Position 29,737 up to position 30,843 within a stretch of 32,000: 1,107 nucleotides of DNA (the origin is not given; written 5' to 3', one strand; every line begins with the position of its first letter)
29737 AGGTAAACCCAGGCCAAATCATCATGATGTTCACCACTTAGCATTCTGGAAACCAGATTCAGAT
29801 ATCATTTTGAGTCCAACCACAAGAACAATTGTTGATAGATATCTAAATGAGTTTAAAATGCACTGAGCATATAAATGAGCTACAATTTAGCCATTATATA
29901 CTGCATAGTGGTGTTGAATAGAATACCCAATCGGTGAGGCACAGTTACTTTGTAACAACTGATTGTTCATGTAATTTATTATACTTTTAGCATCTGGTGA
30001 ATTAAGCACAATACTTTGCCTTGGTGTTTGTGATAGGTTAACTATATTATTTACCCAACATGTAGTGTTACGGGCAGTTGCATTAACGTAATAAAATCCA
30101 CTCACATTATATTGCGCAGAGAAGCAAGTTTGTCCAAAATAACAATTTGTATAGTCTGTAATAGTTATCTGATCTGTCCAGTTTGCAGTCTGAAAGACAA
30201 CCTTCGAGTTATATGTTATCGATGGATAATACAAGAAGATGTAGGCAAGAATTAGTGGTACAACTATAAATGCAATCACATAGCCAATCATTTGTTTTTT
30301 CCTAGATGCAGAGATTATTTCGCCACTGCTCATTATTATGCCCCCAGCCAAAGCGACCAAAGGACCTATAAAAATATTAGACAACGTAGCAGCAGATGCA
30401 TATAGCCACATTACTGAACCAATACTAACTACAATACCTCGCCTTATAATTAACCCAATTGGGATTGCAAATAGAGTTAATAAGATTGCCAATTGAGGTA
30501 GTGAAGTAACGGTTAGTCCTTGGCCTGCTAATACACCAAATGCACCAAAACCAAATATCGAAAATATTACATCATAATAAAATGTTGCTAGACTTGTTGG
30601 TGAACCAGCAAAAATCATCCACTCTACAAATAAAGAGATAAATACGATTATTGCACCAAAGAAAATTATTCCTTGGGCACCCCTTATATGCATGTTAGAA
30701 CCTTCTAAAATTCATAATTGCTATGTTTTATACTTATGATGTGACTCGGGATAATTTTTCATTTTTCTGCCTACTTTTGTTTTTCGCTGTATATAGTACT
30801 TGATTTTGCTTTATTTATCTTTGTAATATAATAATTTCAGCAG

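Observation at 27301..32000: Abrupt AT-rich accessory island of orphan genes next to rsgA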

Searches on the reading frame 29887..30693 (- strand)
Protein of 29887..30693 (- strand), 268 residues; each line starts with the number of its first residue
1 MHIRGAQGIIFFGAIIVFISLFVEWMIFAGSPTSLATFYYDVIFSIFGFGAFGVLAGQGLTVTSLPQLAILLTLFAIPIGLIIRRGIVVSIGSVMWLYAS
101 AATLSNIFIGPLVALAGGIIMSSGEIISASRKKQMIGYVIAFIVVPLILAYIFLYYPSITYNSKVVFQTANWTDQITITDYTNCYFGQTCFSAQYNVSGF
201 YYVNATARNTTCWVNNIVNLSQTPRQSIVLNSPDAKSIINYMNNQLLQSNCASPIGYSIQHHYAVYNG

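Call 8: search_protein_families(library=pfam, proteins=[window:29887-30693:-], max_evalue=0.1)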
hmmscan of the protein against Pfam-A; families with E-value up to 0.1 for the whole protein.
window:29887-30693:- (268 aa): 0 families

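Call 10: find_encoding_contigs(protein=window:29887-30693:-, flank=10000, max_places=6)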
Protein window:29887-30693:- (268 aa): 23 contigs read that carry it; 6 places shown.
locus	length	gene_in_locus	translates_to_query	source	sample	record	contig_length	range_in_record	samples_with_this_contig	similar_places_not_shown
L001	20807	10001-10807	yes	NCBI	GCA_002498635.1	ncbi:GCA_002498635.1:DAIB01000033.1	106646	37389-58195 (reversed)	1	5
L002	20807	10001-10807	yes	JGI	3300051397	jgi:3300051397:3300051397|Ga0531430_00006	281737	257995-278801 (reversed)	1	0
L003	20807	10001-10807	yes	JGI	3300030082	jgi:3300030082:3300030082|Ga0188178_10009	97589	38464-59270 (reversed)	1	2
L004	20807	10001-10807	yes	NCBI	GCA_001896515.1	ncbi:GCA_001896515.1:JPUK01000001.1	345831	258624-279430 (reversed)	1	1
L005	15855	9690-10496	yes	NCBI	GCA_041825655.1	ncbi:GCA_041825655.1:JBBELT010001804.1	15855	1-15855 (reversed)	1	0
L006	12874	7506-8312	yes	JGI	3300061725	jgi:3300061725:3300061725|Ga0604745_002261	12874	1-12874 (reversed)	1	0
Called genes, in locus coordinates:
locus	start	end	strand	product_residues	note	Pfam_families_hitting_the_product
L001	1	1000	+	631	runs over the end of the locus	PF09843:DUF2070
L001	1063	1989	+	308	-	-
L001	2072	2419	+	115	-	-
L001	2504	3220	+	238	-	-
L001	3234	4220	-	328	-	PF05496:RuvB_N (weak), PF00004:AAA, PF13177:DNA_pol3_delta2, PF25361:AAA_lid_RFC1 (weak), PF08542:Rep_fac_C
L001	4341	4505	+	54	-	-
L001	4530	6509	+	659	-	PF05649:Peptidase_M13_N, PF01431:Peptidase_M13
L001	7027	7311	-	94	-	-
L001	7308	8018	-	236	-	-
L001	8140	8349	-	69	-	-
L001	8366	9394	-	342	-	-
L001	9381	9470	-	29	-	-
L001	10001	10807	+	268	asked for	-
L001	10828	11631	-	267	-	PF00293:NUDIX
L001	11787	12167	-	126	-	-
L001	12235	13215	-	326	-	-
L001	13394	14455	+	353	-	PF03193:RsgA_GTPase, PF02421:FeoB_N (faint), PF01926:MMR_HSR1, PF04548:AIG1 (weak)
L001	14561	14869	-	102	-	PF00338:Ribosomal_S10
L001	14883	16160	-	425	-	PF00009:GTP_EFTU, PF03144:GTP_EFTU_D2, PF03143:GTP_EFTU_D3, PF22594:GTP-eEF1A_C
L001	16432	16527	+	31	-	-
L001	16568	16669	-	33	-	-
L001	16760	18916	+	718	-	PF02359:CDC48_N, PF02933:CDC48_2, PF05496:RuvB_N, PF00004:AAA, PF13191:AAA_16 (weak), PF17862:AAA_lid_3, PF00004:AAA, PF17862:AAA_lid_3, +23 more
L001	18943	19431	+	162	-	PF01092:Ribosomal_S6e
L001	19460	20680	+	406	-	PF00009:GTP_EFTU, PF03144:GTP_EFTU_D2, PF09173:eIF2_C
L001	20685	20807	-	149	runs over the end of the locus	PF00334:NDK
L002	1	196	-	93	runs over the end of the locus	-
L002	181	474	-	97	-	-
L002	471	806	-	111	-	-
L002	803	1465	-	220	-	-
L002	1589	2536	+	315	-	-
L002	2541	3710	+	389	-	PF01867:Cas_Cas1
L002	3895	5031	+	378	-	PF03214:RGP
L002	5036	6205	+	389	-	PF00534:Glycos_transf_1, PF13692:Glyco_trans_1_4, PF13524:Glyco_trans_1_2 (weak), PF22772:WsaF_C (weak)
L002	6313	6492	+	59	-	-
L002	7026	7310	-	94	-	-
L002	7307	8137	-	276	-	-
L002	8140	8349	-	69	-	-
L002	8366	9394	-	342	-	-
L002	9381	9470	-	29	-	-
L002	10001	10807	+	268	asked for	-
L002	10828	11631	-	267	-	PF00293:NUDIX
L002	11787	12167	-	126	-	-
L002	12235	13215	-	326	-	-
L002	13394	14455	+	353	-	PF03193:RsgA_GTPase, PF02421:FeoB_N (faint), PF01926:MMR_HSR1, PF04548:AIG1 (weak)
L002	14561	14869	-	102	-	PF00338:Ribosomal_S10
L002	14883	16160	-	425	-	PF00009:GTP_EFTU, PF03144:GTP_EFTU_D2, PF03143:GTP_EFTU_D3, PF22594:GTP-eEF1A_C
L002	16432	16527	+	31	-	-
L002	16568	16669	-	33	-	-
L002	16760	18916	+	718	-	PF02359:CDC48_N, PF02933:CDC48_2, PF05496:RuvB_N, PF00004:AAA, PF13191:AAA_16 (weak), PF17862:AAA_lid_3, PF00004:AAA, PF17862:AAA_lid_3, +23 more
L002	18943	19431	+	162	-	PF01092:Ribosomal_S6e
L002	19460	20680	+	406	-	PF00009:GTP_EFTU, PF03144:GTP_EFTU_D2, PF09173:eIF2_C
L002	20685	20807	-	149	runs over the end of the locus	PF00334:NDK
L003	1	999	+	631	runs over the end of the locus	PF09843:DUF2070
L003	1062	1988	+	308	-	-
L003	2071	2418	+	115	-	-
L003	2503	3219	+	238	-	-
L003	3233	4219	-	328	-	PF05496:RuvB_N (weak), PF00004:AAA, PF13177:DNA_pol3_delta2, PF25361:AAA_lid_RFC1 (weak), PF08542:Rep_fac_C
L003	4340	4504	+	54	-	-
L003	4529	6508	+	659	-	PF05649:Peptidase_M13_N, PF01431:Peptidase_M13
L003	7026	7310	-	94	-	-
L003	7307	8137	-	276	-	-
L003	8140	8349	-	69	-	-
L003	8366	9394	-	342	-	-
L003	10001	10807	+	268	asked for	-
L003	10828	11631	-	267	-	PF00293:NUDIX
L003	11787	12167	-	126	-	-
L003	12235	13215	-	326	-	-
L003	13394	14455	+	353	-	PF03193:RsgA_GTPase, PF02421:FeoB_N (faint), PF01926:MMR_HSR1, PF04548:AIG1 (weak)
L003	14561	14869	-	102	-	PF00338:Ribosomal_S10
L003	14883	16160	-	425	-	PF00009:GTP_EFTU, PF03144:GTP_EFTU_D2, PF03143:GTP_EFTU_D3, PF22594:GTP-eEF1A_C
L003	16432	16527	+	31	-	-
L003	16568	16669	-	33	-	-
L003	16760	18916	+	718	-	PF02359:CDC48_N, PF02933:CDC48_2, PF05496:RuvB_N, PF00004:AAA, PF13191:AAA_16 (weak), PF17862:AAA_lid_3, PF00004:AAA, PF17862:AAA_lid_3, +23 more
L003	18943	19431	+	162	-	PF01092:Ribosomal_S6e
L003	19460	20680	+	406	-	PF00009:GTP_EFTU, PF03144:GTP_EFTU_D2, PF09173:eIF2_C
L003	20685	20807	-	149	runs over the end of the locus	PF00334:NDK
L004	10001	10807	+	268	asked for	-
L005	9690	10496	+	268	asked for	-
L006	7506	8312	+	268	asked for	-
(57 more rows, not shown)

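Call 19: search_protein_families(library=pfam, proteins=[L001:8366-9394:-, L001:8140-8349:-, L003:7307-8137:-, L001:7027-7311:-, L001:6741-7016:-, L002:6313-6492:+], max_evalue=0.1)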
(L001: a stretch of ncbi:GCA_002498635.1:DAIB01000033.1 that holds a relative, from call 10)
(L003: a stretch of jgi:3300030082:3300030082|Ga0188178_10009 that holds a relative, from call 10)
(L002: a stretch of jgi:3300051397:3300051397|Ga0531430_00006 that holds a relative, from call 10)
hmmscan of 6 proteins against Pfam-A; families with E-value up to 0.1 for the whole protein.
L001:8366-9394:- (342 aa): 1 family
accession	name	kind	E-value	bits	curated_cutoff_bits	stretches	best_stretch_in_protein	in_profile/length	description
PF13894.12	zf-C2H2_4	-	0.089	14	27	0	22-45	1-24/24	C2H2-type zinc finger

L001:8140-8349:- (69 aa): 0 families

L003:7307-8137:- (276 aa): 0 families

L001:7027-7311:- (94 aa): 0 families

L001:6741-7016:- (91 aa): 0 families

L002:6313-6492:+ (59 aa): 2 families
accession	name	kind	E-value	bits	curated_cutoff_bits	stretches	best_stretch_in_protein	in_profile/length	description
PF13679.12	Methyltransf_32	-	0.055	13.9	27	1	11-41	15-45/143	Methyltransferase domain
PF05175.20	MTS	-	0.083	13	23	1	13-40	24-50/170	Methyltransferase small domain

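Call 20: search_protein_families(library=phrogs, proteins=[window:29887-30693:-, L001:8366-9394:-, L001:8140-8349:-, L003:7307-8137:-, L001:7027-7311:-], max_evalue=0.1)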
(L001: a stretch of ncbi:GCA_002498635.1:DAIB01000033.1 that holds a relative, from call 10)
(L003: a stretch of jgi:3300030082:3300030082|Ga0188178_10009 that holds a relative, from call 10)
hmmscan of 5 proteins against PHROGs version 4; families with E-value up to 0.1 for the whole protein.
window:29887-30693:- (268 aa): 0 families

L001:8366-9394:- (342 aa): 0 families

L001:8140-8349:- (69 aa): 1 family
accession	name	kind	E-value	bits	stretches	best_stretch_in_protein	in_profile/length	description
phrog_32912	-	unknown function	0.072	14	1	17-67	109-154/162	-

L003:7307-8137:- (276 aa): 0 families

L001:7027-7311:- (94 aa): 0 families

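Call 21: search_protein_families(library=padloc, proteins=[window:29887-30693:-, L001:8366-9394:-, L001:8140-8349:-, L003:7307-8137:-, L001:7027-7311:-], max_evalue=0.1)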
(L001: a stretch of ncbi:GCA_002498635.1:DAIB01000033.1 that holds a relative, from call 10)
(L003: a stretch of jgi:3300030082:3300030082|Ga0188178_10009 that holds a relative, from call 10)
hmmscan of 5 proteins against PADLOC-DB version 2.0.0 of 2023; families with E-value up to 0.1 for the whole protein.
window:29887-30693:- (268 aa): 0 families

L001:8366-9394:- (342 aa): 0 families

L001:8140-8349:- (69 aa): 1 family
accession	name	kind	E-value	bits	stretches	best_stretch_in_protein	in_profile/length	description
PDLC01935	CARF7--CARF_RelE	-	0.015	12.6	1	6-56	248-298/369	-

L003:7307-8137:- (276 aa): 0 families

L001:7027-7311:- (94 aa): 0 families

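Call 22: find_related_loci(query=L001:8366-9394:-, collection=viral_contigs, flank=10000)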
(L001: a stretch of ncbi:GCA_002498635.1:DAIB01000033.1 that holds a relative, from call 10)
Query L001:8366-9394:- (342 aa) in viral_contigs; peptide patterns used: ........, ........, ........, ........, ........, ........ (x = any residue, [..] = any of these).
6 stretches matched a pattern, but none encodes a relative of the query by tblastn (E <= 1e-3).

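Call 24: find_related_loci(query=L003:7307-8137:-, collection=viral_contigs, flank=10000)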
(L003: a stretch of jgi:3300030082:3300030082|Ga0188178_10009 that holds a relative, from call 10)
Query L003:7307-8137:- (276 aa) in viral_contigs; peptide patterns used: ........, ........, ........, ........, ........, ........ (x = any residue, [..] = any of these).
20 stretches matched a pattern, but none encodes a relative of the query by tblastn (E <= 1e-3).

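Call 25: find_homologous_proteins(query=L001:8366-9394:-)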
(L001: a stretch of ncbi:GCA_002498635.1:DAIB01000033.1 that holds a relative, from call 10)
Query L001:8366-9394:- (342 aa): 16 proteins with E <= 0.001 among 1080 candidates.
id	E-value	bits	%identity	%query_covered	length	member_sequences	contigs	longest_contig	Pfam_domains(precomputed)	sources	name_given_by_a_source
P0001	2.0e-231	785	100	100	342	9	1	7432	-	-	-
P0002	1.5e-201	687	89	99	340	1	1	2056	-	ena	-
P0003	7.8e-201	684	88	99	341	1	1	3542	-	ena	-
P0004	2.0e-196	670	85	100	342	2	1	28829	-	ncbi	-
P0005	6.5e-191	652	86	99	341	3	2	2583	-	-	-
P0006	1.1e-186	638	82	100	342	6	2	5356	-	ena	-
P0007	5.3e-186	636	81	99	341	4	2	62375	-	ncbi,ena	-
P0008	3.7e-185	633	81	99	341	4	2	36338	-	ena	-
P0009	7.0e-158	543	70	100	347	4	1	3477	-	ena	-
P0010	2.1e-151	522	67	99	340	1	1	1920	-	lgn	-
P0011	3.9e-151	521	69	99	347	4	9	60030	-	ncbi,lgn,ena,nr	ncbi:MAG: hypothetical protein M1164_00680 [Candidatus Marsarchaeota archaeon]|nr:hypothetical prote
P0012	1.7e-137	476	78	80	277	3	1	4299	-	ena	-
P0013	8.3e-130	451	60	100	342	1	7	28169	-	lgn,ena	-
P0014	8.0e-96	339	77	58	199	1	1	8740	-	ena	-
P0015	3.3e-88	314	46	100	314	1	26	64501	-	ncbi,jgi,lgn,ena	jgi:uncharacterized C2H2 Zn-finger protein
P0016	3.0e-69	252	37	99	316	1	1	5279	-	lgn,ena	-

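Call 26: find_encoding_contigs(protein=P0007, flank=10000, max_places=2)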
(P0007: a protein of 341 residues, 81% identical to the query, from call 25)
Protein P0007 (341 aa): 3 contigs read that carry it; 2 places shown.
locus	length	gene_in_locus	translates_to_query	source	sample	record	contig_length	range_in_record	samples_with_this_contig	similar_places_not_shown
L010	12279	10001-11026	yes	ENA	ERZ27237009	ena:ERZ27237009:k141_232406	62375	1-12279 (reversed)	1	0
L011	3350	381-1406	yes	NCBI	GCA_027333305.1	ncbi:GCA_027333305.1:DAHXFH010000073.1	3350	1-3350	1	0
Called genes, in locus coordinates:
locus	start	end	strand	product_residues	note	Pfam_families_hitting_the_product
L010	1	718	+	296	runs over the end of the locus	PF13691:Lactamase_B_4, PF23023:Anti-Pycsar_Apyc1, PF00753:Lactamase_B, PF12706:Lactamase_B_2 (weak)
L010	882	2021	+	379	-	PF01368:DHH, PF02272:DHHA1 (weak)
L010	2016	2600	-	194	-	PF09565:RE_NgoFVII (faint), PF13091:PLDc_2 (weak)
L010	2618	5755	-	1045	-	PF00133:tRNA-synt_1, PF09334:tRNA-synt_1g, PF08264:Anticodon_1, PF19302:DUF5915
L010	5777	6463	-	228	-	PF00535:Glycos_transf_2, PF10111:Glyco_tranf_2_2 (weak), PF13641:Glyco_tranf_2_3 (weak)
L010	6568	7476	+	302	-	PF00491:Arginase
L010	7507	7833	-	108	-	-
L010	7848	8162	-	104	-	-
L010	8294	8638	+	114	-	PF13601:HTH_34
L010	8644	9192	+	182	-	-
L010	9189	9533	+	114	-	PF02452:PemK_toxin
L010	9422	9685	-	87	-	-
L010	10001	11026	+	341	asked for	-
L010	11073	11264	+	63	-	-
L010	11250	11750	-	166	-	-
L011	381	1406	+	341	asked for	-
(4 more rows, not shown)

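Call 27: find_encoding_contigs(protein=P0011, flank=10000, max_places=2)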
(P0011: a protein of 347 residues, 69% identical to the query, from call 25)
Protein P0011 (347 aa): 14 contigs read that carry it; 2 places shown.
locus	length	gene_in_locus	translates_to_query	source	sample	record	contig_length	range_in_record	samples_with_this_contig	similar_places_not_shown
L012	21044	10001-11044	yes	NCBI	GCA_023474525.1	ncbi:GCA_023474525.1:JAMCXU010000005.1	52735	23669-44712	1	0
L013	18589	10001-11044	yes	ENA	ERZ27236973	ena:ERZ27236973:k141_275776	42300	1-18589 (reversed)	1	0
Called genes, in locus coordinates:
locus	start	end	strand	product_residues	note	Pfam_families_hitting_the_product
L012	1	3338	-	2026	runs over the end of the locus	-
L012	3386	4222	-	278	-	PF00398:RrnaAD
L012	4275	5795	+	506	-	-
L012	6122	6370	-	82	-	-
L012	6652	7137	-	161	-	-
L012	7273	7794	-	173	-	-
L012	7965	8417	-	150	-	-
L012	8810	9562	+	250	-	-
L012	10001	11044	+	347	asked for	-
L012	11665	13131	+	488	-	PF00753:Lactamase_B, PF12706:Lactamase_B_2, PF16661:Lactamase_B_6, PF10996:Beta-Casp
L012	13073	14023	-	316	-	-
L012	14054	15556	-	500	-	-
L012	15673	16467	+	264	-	-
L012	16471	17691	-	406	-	PF00534:Glycos_transf_1, PF13692:Glyco_trans_1_4, PF13524:Glyco_trans_1_2 (weak)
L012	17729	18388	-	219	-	PF03412:Peptidase_C39 (faint), PF09778:Guanylate_cyc_2 (weak), PF11814:DUF3335, PF13529:Peptidase_C39_2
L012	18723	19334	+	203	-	PF01210:NAD_Gly3P_dh_N (faint), PF02826:2-Hacid_dh_C, PF03446:NAD_binding_2, PF03807:F420_oxidored, PF07991:KARI_N, PF10727:Rossmann-like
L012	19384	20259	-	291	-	-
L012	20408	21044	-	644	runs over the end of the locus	PF01326:PPDK_N, PF00391:PEP-utilizers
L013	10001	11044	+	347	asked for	-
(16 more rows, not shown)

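Call 28: find_encoding_contigs(protein=P0015, flank=10000, max_places=3)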
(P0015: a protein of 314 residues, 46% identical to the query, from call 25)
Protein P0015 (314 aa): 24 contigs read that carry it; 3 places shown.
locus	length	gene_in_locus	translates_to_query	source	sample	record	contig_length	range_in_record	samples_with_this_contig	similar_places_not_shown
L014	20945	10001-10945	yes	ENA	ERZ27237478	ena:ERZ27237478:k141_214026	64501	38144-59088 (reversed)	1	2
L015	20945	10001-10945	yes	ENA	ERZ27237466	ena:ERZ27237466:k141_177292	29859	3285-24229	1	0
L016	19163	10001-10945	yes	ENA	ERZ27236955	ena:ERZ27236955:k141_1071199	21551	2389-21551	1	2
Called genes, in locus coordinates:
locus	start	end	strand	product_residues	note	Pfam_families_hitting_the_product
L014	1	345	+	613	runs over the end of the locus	-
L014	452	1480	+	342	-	-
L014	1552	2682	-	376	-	PF00285:Citrate_synt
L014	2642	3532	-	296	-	PF13714:PEP_mutase, PF00463:ICL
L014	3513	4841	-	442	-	PF03972:MmgE_PrpD_N, PF19305:MmgE_PrpD_C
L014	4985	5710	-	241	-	PF13847:Methyltransf_31, PF08241:Methyltransf_11 (weak), PF08242:Methyltransf_12, PF13649:Methyltransf_25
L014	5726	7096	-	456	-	PF01336:tRNA_anti-codon, PF00152:tRNA-synt_2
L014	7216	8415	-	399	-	PF04055:Radical_SAM, PF13353:Fer4_12 (weak), PF13186:SPASM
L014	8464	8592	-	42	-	-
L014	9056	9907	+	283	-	PF00293:NUDIX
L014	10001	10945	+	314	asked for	-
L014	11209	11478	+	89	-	-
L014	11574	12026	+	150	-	-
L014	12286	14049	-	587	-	PF05649:Peptidase_M13_N, PF01431:Peptidase_M13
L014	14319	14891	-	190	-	PF06821:Ser_hydrolase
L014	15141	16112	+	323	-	PF05496:RuvB_N (faint), PF00004:AAA, PF13177:DNA_pol3_delta2, PF25361:AAA_lid_RFC1, PF08542:Rep_fac_C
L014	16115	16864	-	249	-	-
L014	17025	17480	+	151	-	PF00578:AhpC-TSA, PF08534:Redoxin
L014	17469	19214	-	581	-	PF02543:Carbam_trans_N, PF16861:Carbam_trans_C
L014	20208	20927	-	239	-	-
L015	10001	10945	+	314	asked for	-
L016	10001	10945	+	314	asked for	-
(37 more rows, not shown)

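Call 31: list_cluster_members(proteins=[P0001, P0004, P0007, P0008, P0011, P0013, P0015, P0016])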
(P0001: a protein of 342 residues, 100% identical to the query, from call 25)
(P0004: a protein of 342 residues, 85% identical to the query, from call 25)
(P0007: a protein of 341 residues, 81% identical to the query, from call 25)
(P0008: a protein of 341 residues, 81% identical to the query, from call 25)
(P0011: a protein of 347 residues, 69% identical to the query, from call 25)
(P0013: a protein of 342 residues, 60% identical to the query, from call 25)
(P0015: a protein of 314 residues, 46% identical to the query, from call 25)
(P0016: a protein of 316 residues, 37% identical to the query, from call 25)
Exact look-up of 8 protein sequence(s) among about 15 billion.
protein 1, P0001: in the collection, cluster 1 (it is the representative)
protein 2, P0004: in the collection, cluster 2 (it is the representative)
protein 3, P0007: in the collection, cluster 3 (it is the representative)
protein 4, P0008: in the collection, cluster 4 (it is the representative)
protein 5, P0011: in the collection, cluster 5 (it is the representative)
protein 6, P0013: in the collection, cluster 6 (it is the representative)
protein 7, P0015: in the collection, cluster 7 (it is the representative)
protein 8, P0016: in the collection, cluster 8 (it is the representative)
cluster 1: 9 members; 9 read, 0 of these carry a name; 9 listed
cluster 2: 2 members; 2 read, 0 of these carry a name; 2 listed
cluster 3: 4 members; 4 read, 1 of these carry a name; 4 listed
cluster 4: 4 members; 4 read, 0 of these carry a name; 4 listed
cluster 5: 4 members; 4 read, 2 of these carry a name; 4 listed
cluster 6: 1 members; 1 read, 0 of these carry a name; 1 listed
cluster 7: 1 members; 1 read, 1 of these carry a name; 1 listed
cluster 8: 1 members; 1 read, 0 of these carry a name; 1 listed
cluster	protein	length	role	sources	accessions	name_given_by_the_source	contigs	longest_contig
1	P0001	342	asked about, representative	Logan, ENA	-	-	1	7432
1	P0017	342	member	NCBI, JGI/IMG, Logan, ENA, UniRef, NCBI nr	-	-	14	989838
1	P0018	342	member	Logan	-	-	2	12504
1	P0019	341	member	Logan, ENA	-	-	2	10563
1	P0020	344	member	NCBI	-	-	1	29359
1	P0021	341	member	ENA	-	-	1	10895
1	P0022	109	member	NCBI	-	-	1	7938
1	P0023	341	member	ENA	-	-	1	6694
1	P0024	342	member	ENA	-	-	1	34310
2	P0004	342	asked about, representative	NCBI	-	-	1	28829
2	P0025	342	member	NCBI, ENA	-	-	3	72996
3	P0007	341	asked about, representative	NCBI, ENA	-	-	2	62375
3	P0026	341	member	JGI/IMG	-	uncharacterized C2H2 Zn-finger protein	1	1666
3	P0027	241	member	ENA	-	-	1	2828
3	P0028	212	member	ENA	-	-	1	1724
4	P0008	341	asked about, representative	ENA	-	-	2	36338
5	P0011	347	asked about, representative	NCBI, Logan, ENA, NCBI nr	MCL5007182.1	MAG: hypothetical protein M1164_00680 [Candidatus Marsarchaeota archaeon] | hypothetical protein [Candidatus Marsarchaeota archaeon]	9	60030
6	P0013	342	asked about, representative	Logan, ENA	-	-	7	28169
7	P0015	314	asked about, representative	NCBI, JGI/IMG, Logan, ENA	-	uncharacterized C2H2 Zn-finger protein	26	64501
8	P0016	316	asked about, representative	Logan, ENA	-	-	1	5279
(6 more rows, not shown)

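Call 32: find_encoding_contigs(protein=P0004, flank=10000, max_places=2)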
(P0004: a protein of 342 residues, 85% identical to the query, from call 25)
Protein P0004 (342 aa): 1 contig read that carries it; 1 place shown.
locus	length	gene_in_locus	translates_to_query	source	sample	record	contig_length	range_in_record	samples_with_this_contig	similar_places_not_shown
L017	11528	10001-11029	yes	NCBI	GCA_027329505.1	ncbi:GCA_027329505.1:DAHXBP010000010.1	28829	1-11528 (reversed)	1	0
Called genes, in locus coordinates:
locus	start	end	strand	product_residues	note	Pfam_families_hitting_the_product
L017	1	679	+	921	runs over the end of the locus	PF13385:Laminin_G_3, PF00354:Pentaxin (faint), PF13385:Laminin_G_3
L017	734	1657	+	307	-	-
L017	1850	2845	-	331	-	PF00482:T2SSF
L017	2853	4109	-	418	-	PF00482:T2SSF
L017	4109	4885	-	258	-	-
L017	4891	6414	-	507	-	PF00437:T2SSE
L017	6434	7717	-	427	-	-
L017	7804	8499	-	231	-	PF02163:Peptidase_M50 (weak)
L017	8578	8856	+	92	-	-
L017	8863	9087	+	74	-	-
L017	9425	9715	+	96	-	PF00589:Phage_integrase (weak)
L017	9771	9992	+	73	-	-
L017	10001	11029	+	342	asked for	-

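Call 33: find_encoding_contigs(protein=P0008, flank=10000, max_places=2)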
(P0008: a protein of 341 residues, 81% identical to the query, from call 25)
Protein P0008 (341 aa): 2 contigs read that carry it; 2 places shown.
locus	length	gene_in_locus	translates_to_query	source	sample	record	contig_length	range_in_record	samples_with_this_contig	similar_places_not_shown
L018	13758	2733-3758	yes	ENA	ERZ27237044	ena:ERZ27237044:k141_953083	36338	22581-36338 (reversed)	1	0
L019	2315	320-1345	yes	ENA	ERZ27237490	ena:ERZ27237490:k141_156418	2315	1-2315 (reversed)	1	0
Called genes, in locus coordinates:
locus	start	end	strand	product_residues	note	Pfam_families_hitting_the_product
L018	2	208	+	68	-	?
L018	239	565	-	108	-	-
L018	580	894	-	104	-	-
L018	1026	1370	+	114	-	PF13601:HTH_34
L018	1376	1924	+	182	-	-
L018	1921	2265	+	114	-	PF02452:PemK_toxin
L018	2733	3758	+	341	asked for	-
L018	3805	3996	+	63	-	-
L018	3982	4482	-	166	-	-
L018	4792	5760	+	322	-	PF03215:Rad17 (faint), PF05496:RuvB_N (weak), PF13177:DNA_pol3_delta2, PF00004:AAA, PF25361:AAA_lid_RFC1 (weak), PF08542:Rep_fac_C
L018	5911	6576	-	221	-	-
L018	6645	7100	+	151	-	PF00578:AhpC-TSA, PF08534:Redoxin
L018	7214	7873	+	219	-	PF00702:Hydrolase, PF13419:HAD_2, PF13242:Hydrolase_like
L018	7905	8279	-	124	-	-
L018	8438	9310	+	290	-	PF00491:Arginase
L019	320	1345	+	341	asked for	-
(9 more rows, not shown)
